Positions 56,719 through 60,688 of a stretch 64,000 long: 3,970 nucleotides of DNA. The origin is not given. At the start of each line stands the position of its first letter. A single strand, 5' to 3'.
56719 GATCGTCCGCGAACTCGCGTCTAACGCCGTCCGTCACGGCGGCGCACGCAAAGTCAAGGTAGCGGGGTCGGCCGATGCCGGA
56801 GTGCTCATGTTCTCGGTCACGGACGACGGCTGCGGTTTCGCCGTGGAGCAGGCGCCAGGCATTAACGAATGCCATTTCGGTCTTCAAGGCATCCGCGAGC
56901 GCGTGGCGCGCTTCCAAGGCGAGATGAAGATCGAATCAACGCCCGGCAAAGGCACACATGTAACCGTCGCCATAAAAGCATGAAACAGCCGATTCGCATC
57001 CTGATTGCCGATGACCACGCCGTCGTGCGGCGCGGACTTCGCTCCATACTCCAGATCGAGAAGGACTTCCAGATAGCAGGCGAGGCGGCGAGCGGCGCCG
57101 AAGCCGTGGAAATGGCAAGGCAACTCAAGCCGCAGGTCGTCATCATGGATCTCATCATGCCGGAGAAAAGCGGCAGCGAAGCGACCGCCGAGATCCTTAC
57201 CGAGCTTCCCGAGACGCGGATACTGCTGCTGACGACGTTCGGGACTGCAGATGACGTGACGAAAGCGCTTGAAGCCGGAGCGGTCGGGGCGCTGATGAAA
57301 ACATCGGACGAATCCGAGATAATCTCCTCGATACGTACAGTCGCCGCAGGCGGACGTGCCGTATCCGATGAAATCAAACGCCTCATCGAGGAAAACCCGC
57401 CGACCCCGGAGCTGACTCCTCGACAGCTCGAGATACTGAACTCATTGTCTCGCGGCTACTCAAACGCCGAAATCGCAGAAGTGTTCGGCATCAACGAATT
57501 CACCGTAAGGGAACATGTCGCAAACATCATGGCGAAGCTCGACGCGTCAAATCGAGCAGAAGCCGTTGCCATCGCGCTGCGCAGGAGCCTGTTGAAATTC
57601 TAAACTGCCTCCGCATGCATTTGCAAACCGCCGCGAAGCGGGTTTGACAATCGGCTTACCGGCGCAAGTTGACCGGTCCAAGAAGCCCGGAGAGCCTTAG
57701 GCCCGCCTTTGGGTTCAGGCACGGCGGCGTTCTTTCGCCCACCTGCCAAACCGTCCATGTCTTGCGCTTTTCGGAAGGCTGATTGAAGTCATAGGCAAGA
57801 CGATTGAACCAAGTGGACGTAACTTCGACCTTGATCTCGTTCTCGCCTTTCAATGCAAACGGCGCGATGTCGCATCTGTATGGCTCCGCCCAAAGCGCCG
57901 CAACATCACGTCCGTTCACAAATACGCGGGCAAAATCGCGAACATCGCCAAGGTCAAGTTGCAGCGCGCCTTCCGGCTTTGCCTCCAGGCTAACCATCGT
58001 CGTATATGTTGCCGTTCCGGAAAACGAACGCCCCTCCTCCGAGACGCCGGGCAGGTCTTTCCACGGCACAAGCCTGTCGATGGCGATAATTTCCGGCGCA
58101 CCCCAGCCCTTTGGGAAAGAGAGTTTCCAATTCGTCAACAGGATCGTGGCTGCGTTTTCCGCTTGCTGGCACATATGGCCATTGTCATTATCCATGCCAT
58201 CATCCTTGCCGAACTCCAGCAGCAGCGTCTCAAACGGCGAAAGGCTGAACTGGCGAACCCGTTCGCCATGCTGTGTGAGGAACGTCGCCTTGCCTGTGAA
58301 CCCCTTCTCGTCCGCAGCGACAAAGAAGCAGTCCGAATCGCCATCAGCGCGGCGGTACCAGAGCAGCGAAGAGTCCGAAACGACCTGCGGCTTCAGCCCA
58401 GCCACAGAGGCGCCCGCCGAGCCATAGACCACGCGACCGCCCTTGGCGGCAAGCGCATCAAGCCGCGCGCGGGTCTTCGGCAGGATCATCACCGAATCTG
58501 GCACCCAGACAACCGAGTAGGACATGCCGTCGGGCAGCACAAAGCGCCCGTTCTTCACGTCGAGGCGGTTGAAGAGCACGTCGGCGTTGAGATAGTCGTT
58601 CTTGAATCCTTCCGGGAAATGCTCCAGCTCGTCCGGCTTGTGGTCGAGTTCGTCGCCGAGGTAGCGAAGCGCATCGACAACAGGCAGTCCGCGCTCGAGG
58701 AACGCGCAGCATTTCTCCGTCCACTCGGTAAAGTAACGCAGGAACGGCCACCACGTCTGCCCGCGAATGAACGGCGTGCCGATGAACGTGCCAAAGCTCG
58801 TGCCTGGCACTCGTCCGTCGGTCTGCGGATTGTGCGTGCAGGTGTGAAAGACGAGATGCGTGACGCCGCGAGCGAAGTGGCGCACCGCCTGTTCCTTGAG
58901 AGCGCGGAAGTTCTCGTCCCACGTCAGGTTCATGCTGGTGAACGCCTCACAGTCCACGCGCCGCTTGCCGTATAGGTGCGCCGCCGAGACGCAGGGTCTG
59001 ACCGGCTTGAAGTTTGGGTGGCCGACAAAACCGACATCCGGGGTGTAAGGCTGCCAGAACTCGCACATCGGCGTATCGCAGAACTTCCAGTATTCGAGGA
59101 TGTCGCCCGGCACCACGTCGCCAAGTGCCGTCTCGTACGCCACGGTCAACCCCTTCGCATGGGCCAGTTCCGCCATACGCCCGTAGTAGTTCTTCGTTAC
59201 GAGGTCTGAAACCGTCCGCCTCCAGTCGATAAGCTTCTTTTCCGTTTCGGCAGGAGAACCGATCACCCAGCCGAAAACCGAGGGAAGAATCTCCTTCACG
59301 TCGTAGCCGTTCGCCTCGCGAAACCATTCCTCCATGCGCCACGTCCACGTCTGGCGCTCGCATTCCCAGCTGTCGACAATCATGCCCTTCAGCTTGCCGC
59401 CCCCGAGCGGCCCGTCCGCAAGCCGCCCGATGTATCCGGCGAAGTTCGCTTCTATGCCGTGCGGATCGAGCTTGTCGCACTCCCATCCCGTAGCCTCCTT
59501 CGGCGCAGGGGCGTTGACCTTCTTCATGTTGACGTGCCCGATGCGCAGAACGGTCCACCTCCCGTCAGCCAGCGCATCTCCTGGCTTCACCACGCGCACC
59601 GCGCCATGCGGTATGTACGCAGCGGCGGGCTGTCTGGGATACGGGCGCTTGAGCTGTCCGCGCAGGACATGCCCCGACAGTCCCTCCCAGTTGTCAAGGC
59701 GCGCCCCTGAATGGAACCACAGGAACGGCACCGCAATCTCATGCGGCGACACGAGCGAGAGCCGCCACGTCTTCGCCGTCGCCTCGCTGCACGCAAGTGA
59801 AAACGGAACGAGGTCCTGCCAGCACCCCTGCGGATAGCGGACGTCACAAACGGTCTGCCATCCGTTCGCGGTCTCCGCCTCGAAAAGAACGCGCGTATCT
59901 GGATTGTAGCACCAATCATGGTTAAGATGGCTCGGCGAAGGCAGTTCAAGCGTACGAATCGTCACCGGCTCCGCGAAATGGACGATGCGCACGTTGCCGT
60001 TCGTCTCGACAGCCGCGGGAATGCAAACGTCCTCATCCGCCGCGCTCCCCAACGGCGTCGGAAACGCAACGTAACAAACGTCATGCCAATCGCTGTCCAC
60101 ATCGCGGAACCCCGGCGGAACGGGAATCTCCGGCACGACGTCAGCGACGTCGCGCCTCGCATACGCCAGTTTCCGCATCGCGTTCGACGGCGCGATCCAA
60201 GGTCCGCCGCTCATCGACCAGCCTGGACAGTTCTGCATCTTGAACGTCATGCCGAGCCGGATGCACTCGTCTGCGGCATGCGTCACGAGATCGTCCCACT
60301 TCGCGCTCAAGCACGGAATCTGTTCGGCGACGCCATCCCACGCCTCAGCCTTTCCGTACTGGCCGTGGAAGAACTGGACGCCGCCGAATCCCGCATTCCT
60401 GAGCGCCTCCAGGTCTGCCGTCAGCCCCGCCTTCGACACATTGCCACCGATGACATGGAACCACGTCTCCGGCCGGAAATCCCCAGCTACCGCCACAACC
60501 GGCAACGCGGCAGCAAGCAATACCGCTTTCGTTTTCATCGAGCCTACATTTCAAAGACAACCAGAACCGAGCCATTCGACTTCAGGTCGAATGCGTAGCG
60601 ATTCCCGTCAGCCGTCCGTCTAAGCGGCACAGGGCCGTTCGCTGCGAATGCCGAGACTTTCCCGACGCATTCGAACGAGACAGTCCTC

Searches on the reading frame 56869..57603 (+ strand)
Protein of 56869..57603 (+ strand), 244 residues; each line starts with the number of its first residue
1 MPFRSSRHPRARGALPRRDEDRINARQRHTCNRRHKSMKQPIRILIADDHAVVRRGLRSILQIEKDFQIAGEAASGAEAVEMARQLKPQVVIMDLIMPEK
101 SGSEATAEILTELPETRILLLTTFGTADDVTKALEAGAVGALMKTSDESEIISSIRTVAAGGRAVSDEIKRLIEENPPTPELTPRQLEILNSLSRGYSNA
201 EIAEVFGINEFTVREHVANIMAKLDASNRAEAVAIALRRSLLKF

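Call 6: search_protein_families(library=pfam, proteins=[window:56869-57603:+])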
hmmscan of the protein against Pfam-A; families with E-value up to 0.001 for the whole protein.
window:56869-57603:+ (244 aa): 3 families
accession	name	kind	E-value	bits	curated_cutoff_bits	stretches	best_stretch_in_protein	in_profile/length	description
PF00072.30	Response_reg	-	3.1e-26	92.1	30.2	1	44-155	1-110/111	Response regulator receiver domain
PF00196.25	GerE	-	9.7e-16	57.6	23.5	1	182-236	3-57/57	Bacterial regulatory proteins, luxR family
PF08281.18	Sigma70_r4_2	-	0.00025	21.1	25.7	1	182-224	11-54/54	Sigma-70, region 4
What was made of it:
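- On Operator of a NarL/FixJ (GerE helix-turn-helix) response regulator: Receiver + GerE protein at 56980-57603 (call 6).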

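Call 13: find_homologous_proteins(query=window:56980-57603:+)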
Query window:56980-57603:+ (207 aa): 6015 proteins with E <= 0.001 among 8000 candidates; the best 120 are listed.
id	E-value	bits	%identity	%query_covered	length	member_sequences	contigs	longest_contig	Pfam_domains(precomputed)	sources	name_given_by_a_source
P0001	4.6e-121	419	100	100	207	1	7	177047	PF00196.26,PF00072.31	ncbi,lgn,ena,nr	ncbi:MAG: response regulator transcription factor [Kiritimatiellae bacterium]|nr:response regulator 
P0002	9.0e-121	418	100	100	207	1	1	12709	PF00196.26,PF00072.31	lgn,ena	-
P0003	2.2e-112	391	92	100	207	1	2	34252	PF00196.26,PF00072.31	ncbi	-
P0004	7.7e-112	389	92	100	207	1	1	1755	PF00196.26,PF00072.31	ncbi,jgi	jgi:NarL family two-component system response regulator LiaR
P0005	8.6e-112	389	92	100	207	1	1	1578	PF00196.26,PF00072.31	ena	-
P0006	2.1e-111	387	92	100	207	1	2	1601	PF00196.26,PF00072.31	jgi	-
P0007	3.2e-111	387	91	100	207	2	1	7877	PF00196.26,PF00072.31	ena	-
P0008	5.2e-111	386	91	100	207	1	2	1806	PF00196.26,PF00072.31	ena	-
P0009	8.7e-111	385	91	100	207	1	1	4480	PF00196.26,PF00072.31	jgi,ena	-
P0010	3.6e-110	383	89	100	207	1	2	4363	PF00196.26,PF00072.31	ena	-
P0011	6.8e-110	382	91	100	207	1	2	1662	PF00196.26,PF00072.31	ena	-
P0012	1.1e-109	382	90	100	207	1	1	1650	PF00196.26,PF00072.31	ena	-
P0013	3.6e-109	380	91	100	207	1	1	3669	PF00196.26,PF08281.19,PF00072.31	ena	-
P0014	5.0e-109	380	89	100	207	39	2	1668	PF00196.26,PF00072.31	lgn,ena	-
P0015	5.5e-109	380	90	100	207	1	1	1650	PF00196.26,PF00072.31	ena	-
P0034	2.3e-106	371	88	100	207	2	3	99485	PF00196.26,PF00072.31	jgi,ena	-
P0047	2.5e-105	368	86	100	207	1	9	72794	PF00196.26,PF00072.31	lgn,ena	-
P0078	2.1e-103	361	85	100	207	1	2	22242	PF00196.26,PF00072.31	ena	-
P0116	4.7e-100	350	84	97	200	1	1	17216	PF00196.26,PF00072.31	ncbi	-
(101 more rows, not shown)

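Call 14: find_encoding_contigs(protein=P0001, flank=10000, max_places=10)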
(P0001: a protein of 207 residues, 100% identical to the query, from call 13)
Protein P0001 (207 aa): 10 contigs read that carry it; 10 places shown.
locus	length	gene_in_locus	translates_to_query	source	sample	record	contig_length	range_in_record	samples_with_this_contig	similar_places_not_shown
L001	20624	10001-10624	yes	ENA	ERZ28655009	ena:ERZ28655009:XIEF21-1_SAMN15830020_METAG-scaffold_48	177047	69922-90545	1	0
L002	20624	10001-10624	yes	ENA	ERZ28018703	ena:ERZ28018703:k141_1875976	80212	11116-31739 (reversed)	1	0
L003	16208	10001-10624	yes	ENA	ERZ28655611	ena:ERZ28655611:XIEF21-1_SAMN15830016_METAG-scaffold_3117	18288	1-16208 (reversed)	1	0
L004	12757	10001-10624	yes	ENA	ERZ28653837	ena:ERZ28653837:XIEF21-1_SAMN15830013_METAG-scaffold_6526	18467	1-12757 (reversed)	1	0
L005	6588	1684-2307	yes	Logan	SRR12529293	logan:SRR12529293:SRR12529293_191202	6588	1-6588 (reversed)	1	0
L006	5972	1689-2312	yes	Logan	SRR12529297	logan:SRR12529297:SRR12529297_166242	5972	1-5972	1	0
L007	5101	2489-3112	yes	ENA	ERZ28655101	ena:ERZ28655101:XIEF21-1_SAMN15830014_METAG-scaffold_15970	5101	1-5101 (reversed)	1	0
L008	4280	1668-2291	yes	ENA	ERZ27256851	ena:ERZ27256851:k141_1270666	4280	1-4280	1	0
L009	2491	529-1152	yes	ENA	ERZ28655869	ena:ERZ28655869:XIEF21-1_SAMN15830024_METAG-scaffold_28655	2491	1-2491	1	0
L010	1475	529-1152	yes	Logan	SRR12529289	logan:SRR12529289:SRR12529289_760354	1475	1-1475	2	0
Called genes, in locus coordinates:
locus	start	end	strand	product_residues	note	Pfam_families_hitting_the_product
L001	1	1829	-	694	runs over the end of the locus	-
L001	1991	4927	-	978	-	-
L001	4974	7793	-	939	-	PF02837:Glyco_hydro_2_N, PF00703:Glyco_hydro_2, PF02836:Glyco_hydro_2_C (weak)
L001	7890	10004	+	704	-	PF07730:HisKA_3, PF02518:HATPase_c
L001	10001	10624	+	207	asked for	PF00072:Response_reg, PF00196:GerE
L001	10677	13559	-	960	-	PF17132:Glyco_hydro_106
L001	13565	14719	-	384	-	-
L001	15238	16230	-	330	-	PF04616:Glyco_hydro_43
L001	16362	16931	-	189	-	-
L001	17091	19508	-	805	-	PF13385:Laminin_G_3, PF18998:Flg_new_2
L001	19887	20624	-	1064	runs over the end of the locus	PF01055:Glyco_hydro_31_2nd, PF21365:Glyco_hydro_31_3rd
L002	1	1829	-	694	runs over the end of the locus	-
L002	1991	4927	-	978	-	-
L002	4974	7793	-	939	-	PF02837:Glyco_hydro_2_N, PF00703:Glyco_hydro_2, PF02836:Glyco_hydro_2_C (weak)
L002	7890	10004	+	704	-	PF07730:HisKA_3, PF02518:HATPase_c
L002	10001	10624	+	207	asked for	PF00072:Response_reg, PF00196:GerE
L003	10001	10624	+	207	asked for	PF00072:Response_reg, PF00196:GerE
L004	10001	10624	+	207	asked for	PF00072:Response_reg, PF00196:GerE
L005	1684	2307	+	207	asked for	PF00072:Response_reg, PF00196:GerE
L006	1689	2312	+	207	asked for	PF00072:Response_reg, PF00196:GerE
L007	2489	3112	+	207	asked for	PF00072:Response_reg, PF00196:GerE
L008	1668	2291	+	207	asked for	PF00072:Response_reg, PF00196:GerE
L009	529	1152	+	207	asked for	PF00072:Response_reg, PF00196:GerE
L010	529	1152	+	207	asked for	PF00072:Response_reg, PF00196:GerE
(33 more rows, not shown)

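Call 15: find_encoding_contigs(protein=P0003, flank=10000, max_places=3)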
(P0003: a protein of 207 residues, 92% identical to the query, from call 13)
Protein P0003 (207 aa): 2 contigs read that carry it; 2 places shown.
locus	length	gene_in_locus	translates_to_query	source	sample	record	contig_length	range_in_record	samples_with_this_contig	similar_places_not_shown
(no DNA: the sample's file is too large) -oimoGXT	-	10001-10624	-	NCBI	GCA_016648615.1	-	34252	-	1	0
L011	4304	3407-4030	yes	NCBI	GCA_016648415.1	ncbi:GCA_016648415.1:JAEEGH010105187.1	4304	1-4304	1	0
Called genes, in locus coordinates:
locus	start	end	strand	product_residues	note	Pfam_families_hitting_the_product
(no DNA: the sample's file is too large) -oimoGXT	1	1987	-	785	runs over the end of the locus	PF16126:DUF4838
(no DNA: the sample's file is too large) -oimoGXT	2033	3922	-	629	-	PF07944:Beta-AFase-like_GH127_cat, PF20736:Glyco_hydro127M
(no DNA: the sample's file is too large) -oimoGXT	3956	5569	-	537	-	-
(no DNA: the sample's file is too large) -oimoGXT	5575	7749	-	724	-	PF00295:Glyco_hydro_28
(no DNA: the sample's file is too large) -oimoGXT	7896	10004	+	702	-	PF07730:HisKA_3, PF02518:HATPase_c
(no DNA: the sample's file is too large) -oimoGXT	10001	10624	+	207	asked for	PF00072:Response_reg, PF00196:GerE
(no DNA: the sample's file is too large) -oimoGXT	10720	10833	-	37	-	-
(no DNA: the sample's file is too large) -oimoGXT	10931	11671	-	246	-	PF13635:DUF4143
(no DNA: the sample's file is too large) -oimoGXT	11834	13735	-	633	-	PF00092:VWA, PF13519:VWA_2 (faint), PF13768:VWA_3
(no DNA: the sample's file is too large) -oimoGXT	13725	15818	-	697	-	PF07719:TPR_2 (faint), PF13174:TPR_6 (faint), PF13428:TPR_14 (faint), PF13432:TPR_16 (faint), PF13525:YfiO (faint), PF00515:TPR_1 (faint)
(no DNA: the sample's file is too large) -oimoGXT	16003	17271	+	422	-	PF00589:Phage_integrase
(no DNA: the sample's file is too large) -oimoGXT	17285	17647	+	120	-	-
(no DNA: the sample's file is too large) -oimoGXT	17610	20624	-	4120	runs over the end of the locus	PF00176:SNF2-rel_dom (faint), PF04851:ResIII (weak), PF28555:Helicase_dom, PF18857:LPD38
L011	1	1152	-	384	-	?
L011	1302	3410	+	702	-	PF07730:HisKA_3, PF02518:HATPase_c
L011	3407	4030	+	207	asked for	PF00072:Response_reg, PF00196:GerE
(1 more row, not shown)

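Call 16: find_encoding_contigs(protein=P0034, flank=10000, max_places=3)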
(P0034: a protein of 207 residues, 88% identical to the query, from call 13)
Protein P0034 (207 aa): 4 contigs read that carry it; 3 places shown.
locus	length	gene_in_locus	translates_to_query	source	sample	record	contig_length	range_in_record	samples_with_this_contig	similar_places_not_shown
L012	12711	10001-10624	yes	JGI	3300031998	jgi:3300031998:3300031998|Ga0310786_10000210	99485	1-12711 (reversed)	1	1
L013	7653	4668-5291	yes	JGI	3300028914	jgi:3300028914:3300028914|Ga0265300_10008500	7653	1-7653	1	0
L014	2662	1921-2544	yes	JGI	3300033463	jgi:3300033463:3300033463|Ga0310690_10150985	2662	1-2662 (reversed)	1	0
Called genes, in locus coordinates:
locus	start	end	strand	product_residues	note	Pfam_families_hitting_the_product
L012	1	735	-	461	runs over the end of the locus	PF00344:SecY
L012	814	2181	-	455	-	PF00291:PALP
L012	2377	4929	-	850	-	-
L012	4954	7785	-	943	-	-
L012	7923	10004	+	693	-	PF07730:HisKA_3, PF02518:HATPase_c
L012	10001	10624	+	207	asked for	PF00072:Response_reg, PF00196:GerE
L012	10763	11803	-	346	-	PF14057:GGGtGRT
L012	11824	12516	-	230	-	-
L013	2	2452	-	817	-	?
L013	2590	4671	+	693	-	PF07730:HisKA_3, PF02518:HATPase_c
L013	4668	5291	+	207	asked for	PF00072:Response_reg, PF00196:GerE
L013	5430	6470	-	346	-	PF14057:GGGtGRT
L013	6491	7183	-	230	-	-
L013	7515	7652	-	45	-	?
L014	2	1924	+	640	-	?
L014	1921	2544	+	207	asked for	PF00072:Response_reg, PF00196:GerE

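Call 17: find_encoding_contigs(protein=P0047, flank=10000, max_places=3)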
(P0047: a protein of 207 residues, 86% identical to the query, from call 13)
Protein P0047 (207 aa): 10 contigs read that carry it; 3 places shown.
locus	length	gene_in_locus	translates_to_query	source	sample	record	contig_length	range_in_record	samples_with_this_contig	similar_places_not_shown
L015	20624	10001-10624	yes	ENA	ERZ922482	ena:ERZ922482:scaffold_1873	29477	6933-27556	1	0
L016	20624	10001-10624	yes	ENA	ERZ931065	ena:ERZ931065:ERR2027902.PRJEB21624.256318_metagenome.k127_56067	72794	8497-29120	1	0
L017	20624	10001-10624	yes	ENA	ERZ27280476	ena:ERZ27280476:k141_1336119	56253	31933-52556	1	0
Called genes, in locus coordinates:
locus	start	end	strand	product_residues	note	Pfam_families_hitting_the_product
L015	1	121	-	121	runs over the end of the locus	-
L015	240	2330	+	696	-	PF07730:HisKA_3, PF13581:HATPase_c_2, PF02518:HATPase_c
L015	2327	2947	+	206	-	PF00072:Response_reg, PF00196:GerE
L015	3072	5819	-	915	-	PF07691:PA14 (weak)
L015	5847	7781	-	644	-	-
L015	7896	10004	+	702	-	PF07730:HisKA_3, PF02518:HATPase_c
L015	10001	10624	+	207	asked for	PF00072:Response_reg, PF00196:GerE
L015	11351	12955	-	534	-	PF02463:SMC_N (faint), PF13476:AAA_23 (faint), PF00005:ABC_tran, PF01926:MMR_HSR1 (faint), PF13304:AAA_21 (faint), PF12848:ABC_tran_Xtn, PF00005:ABC_tran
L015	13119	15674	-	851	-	PF07549:Sec_GG (faint), PF21760:SecD_1st, PF22599:SecDF_P1_head, PF03176:MMPL (weak), PF02355:SecD_SecF_C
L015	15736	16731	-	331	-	PF08100:Dimerisation, PF00891:Methyltransf_2, PF13489:Methyltransf_23, PF01209:Ubie_methyltran (weak), PF08241:Methyltransf_11, PF08242:Methyltransf_12, PF13649:Methyltransf_25, PF13847:Methyltransf_31 (weak)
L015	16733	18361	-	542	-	PF00342:PGI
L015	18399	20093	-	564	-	PF05157:MshEN, PF00437:T2SSE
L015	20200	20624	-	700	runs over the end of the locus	PF00009:GTP_EFTU, PF22042:EF-G_D2, PF03144:GTP_EFTU_D2, PF14492:EFG_III, PF16658:RF3_C, PF03764:EFG_IV, PF00679:EFG_C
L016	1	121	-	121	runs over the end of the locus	-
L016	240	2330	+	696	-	PF07730:HisKA_3, PF13581:HATPase_c_2, PF02518:HATPase_c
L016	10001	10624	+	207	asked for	PF00072:Response_reg, PF00196:GerE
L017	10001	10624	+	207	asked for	PF00072:Response_reg, PF00196:GerE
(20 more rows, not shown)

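Call 51: search_solved_structures(query=window:56980-57600:+, max_evalue=1e-10)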
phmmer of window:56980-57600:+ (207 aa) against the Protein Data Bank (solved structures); distinct sequences matched with E-value up to 1e-10: 37.
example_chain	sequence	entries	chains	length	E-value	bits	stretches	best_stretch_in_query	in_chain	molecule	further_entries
5hev_A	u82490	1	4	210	6.6e-41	143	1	5-206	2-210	Response regulator protein VraR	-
7ve6_A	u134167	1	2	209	9e-40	139.4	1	5-205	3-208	Response regulator protein VraR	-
4gvp_A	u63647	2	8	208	1.2e-39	139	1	5-205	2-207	Response regulator protein vraR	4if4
4zmr_A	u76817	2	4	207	6.5e-30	107.3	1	5-200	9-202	Response regulator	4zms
4hye_A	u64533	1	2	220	7.5e-30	107.1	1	5-200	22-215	Response regulator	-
4ldz_A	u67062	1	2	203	1.1e-29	106.5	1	5-199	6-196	Transcriptional regulatory protein DesR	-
4yn8_A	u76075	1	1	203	1.2e-28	103.1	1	5-203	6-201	Response regulator ChrA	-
1a04_A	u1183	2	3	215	2.7e-27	98.7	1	2-197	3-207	NITRATE/NITRITE RESPONSE REGULATOR PROTEIN NARL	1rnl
3c3w_A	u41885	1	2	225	2.7e-27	98.7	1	5-200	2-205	TWO COMPONENT TRANSCRIPTIONAL REGULATORY PROTEIN DEVR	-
3cz5_A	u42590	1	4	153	6.8e-23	84.4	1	5-138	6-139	Two-component response regulator, LuxR family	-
6er7_A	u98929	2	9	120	1.6e-19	73.4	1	6-121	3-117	120aa long hypothetical chemotaxis protein (CheY)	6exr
4le0_A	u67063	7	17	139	2.2e-19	72.9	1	5-132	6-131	Transcriptional regulatory protein DesR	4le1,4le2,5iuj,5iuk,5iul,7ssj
1s8n_A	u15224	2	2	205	3.8e-19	72.2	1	4-129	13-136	putative antiterminator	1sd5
7ssi_C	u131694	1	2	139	4.2e-19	72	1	5-132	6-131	Transcriptional regulatory protein DesR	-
6ekg_Y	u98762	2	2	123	2.4e-18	69.6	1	4-116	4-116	Chemotaxis protein CheY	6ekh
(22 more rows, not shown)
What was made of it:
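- On Operator of a NarL/FixJ (GerE helix-turn-helix) response regulator: Its closest solved relatives are VraR/LiaR, DesR, NarL and DevR (call 51).
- The regulator has a receiver plus GerE helix-turn-helix; its closest solved relatives are VraR/LiaR, DesR, NarL and DevR (calls 6, 51).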

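Call 54: find_encoding_contigs(protein=P0078, flank=6000, max_places=4)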
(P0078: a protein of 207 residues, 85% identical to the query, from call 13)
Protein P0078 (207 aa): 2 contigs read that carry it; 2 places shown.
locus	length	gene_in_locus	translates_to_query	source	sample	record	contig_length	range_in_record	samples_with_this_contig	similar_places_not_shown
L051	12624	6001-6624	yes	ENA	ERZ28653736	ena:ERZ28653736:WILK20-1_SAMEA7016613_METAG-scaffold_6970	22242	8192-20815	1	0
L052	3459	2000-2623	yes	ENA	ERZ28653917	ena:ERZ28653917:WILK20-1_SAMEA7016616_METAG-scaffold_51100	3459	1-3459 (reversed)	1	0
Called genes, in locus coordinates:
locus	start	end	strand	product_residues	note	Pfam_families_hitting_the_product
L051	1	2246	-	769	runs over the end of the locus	PF02901:PFL-like, PF01228:Gly_radical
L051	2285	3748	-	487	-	-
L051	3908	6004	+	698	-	PF07730:HisKA_3, PF02518:HATPase_c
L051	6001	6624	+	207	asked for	PF00072:Response_reg, PF00196:GerE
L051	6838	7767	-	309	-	PF02899:Phage_int_SAM_1, PF00589:Phage_integrase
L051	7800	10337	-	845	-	PF01751:Toprim, PF01131:Topoisom_bac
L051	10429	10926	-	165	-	PF13505:OMP_b-brl (faint)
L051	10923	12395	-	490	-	PF00149:Metallophos, PF12850:Metallophos_2 (faint)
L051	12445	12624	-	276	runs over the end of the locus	PF01048:PNP_UDP_1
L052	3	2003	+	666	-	?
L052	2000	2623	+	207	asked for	PF00072:Response_reg, PF00196:GerE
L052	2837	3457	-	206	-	?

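Call 55: find_encoding_contigs(protein=P0116, flank=6000, max_places=4)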
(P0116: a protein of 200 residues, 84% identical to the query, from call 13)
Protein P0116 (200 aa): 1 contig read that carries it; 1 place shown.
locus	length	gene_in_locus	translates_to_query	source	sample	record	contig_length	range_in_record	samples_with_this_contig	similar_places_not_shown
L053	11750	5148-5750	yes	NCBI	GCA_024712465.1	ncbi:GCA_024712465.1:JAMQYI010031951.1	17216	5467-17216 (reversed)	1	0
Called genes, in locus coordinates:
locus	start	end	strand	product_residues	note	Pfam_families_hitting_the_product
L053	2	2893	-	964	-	?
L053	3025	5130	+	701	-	PF07730:HisKA_3, PF02518:HATPase_c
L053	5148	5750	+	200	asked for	PF00072:Response_reg, PF00196:GerE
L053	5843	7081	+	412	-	-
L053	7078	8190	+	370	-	PF00149:Metallophos, PF12850:Metallophos_2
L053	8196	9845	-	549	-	PF14238:DUF4340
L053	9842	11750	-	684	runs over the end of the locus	PF09822:ABC_transp_aux, PF14258:DUF4350 (weak)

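Call 75: search_protein_families(library=pfam, proteins=[L012:4954-7785:-, L015:5847-7781:-, L053:2-2893:-, L051:2285-3748:-], max_evalue=0.001)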
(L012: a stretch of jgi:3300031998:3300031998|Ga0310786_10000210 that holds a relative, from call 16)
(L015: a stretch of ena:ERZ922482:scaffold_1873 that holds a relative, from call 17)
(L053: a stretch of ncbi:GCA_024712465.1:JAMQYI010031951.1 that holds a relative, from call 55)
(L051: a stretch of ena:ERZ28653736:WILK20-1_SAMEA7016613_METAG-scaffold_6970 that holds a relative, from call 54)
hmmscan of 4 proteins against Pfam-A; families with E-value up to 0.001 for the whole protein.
L012:4954-7785:- (943 aa): 0 families

L015:5847-7781:- (644 aa): 0 families

L053:2-2893:- (964 aa): 0 families

L051:2285-3748:- (487 aa): 0 families

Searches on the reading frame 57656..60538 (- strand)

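Call 6: search_protein_families(library=pfam, proteins=[window:57656-60538:-])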
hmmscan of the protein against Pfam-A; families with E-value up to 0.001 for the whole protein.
window:57656-60538:- (960 aa): 2 families
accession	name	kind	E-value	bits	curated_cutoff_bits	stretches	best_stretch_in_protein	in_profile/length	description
PF17132.9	Glyco_hydro_106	-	7e-111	372.4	29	1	21-715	7-633/743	alpha-L-rhamnosidase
PF22666.2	Glyco_hydro_2_N2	-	5.4e-05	23.8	27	1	843-919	50-130/167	Glycosyl hydrolase 2 galactose-binding domain-like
